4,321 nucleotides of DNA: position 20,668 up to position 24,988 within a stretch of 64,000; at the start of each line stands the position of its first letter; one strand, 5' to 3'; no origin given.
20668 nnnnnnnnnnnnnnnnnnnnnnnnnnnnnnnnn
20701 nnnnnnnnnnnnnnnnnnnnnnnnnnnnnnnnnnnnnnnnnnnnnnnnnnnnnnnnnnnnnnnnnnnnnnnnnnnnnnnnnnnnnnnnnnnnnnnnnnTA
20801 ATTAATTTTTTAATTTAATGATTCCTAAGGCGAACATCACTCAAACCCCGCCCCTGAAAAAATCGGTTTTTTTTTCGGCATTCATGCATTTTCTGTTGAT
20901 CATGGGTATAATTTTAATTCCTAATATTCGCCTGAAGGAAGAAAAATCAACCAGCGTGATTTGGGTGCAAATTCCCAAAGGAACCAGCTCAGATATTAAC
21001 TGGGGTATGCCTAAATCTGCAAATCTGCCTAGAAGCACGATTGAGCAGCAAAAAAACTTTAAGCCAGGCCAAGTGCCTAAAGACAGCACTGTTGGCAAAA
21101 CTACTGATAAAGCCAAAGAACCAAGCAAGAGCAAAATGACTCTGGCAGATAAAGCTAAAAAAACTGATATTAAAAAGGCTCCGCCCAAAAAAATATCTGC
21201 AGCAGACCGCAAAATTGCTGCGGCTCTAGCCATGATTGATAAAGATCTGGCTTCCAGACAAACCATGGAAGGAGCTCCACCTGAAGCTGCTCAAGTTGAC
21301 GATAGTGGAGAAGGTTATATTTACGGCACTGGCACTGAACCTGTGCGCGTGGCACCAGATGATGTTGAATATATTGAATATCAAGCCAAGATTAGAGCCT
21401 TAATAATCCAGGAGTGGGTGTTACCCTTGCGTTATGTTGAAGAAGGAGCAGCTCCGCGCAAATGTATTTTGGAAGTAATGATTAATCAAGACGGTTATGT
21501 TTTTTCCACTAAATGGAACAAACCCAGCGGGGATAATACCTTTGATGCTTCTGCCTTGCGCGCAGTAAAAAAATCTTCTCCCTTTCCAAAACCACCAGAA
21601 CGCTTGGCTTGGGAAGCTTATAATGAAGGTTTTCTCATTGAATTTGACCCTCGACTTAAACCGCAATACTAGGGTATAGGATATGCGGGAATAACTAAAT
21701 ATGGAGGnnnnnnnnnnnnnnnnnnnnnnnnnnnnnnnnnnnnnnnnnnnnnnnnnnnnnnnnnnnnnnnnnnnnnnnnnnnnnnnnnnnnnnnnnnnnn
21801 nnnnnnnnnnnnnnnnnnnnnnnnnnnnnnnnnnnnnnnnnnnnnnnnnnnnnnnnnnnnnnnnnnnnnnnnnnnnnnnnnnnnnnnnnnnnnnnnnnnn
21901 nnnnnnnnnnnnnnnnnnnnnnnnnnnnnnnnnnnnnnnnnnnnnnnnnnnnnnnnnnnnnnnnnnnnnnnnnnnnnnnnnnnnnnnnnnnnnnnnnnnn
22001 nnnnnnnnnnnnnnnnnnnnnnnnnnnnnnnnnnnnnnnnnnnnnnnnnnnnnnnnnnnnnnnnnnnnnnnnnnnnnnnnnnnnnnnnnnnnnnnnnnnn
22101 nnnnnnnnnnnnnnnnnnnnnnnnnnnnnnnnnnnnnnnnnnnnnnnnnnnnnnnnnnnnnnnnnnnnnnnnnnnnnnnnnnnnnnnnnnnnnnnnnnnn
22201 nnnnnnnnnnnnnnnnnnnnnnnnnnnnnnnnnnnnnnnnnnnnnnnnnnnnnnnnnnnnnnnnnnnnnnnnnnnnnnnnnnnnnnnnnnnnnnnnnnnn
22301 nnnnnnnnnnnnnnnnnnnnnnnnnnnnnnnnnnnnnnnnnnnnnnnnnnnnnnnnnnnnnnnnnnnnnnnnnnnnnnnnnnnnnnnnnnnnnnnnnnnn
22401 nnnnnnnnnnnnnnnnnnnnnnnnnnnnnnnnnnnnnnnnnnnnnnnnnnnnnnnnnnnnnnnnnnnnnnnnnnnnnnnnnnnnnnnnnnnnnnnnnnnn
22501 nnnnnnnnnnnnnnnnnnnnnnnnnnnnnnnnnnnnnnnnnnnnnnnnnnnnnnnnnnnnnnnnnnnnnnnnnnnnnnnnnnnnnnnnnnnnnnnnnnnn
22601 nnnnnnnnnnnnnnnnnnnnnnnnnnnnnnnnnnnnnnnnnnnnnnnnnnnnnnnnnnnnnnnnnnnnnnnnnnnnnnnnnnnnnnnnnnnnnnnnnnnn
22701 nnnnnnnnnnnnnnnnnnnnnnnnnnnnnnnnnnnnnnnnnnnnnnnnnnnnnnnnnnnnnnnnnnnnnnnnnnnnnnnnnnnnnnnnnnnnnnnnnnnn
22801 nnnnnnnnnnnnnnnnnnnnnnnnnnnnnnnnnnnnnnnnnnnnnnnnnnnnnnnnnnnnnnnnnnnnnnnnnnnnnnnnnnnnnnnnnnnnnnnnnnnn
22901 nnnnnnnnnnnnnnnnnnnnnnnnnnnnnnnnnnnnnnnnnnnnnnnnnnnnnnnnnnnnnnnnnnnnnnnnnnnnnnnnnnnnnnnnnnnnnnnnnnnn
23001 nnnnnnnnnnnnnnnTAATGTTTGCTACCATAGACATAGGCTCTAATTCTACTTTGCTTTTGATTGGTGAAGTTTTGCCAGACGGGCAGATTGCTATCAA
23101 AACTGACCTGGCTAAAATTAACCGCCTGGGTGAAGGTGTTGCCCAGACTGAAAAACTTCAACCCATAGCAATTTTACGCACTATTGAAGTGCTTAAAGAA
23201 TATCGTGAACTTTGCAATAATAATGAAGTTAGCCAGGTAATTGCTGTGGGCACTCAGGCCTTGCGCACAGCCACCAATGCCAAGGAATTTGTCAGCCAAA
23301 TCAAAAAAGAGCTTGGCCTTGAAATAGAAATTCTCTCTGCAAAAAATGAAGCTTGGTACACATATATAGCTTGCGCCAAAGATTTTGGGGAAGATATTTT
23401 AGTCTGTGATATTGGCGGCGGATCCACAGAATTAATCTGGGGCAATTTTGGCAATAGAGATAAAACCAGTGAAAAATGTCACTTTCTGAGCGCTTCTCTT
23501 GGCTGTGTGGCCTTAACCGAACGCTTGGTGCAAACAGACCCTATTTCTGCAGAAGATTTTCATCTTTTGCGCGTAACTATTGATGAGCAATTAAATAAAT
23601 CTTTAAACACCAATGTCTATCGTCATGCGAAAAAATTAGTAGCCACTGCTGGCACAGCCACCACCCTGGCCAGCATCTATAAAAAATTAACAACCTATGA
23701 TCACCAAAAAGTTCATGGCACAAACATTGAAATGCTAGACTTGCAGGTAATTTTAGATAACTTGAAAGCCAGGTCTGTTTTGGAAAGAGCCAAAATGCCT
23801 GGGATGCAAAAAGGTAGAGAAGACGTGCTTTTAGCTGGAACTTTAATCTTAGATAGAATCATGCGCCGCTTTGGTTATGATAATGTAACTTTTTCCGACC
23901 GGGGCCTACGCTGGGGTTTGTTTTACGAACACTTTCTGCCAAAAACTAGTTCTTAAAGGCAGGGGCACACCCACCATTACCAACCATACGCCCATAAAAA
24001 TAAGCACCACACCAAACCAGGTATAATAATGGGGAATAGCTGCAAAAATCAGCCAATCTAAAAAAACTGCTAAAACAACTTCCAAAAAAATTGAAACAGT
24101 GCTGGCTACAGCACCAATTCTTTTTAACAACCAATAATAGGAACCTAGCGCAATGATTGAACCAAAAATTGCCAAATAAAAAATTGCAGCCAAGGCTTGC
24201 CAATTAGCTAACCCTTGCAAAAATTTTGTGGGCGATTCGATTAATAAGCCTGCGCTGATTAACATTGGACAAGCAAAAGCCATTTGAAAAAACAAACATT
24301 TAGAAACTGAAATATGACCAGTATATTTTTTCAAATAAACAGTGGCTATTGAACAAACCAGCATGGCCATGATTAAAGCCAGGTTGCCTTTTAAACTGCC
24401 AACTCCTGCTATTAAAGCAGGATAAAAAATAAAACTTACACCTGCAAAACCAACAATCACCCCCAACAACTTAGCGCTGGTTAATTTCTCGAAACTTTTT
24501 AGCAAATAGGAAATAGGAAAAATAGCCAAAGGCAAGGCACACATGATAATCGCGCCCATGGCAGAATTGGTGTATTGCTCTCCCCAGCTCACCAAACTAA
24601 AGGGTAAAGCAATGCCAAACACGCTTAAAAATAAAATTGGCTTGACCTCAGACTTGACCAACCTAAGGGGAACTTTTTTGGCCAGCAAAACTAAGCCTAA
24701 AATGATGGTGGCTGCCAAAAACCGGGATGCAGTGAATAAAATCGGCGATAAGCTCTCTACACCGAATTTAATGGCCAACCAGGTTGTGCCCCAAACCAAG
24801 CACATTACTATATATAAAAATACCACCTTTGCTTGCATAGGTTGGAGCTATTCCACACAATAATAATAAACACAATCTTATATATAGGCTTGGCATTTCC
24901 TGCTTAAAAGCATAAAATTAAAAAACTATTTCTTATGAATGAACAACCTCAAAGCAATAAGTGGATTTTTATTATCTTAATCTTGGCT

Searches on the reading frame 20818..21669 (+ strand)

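Call 48: search_protein_families(library=pfam, proteins=[window:20818-21669:+], max_evalue=0.0001)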
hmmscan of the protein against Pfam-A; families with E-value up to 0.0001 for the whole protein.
window:20818-21669:+ (284 aa): 3 families
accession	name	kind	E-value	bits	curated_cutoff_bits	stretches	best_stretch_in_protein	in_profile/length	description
PF13103.11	TonB_2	-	3.9e-14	53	22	1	187-260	3-72/85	TonB C terminal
PF03544.19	TonB_C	-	4.9e-06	27.4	24.6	1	215-261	17-63/79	Gram-negative bacterial TonB protein C-terminal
PF06519.16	TolA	-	7.5e-06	26.5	25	1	206-269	29-90/96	TolA C-terminal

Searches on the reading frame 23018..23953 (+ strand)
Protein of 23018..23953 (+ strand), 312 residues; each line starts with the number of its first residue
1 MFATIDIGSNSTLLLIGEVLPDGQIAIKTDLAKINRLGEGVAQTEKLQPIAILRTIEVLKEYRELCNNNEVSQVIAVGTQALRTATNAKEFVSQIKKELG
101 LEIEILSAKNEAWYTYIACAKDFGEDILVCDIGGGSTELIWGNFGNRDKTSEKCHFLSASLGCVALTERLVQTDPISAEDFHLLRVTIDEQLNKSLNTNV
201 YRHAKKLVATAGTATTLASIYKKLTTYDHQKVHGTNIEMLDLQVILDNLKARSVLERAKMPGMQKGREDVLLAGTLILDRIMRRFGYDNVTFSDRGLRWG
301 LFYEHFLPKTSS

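Call 48: search_protein_families(library=pfam, proteins=[window:23018-23953:+], max_evalue=0.0001)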
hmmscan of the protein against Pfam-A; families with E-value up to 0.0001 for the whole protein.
window:23018-23953:+ (312 aa): 1 family
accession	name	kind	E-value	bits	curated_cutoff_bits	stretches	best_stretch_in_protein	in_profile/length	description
PF02541.22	Ppx-GppA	-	8.9e-60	203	27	1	31-305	16-281/285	Ppx/GppA phosphatase family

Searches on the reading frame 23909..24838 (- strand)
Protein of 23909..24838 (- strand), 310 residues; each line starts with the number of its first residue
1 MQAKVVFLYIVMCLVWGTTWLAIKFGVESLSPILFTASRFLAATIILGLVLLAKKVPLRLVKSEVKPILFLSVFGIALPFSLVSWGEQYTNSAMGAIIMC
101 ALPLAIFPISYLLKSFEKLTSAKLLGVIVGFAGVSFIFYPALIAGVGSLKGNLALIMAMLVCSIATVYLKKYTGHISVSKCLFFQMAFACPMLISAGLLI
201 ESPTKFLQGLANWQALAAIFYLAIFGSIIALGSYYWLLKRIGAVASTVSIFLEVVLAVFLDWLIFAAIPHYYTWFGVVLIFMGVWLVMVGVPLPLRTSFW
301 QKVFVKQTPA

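Call 48: search_protein_families(library=pfam, proteins=[window:23909-24838:-], max_evalue=0.0001)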
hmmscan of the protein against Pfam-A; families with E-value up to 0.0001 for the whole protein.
window:23909-24838:- (310 aa): 1 family
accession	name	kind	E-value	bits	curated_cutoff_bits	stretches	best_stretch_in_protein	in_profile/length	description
PF00892.27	EamA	-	9.2e-37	126.8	28.2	2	5-138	3-134/135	EamA-like transporter family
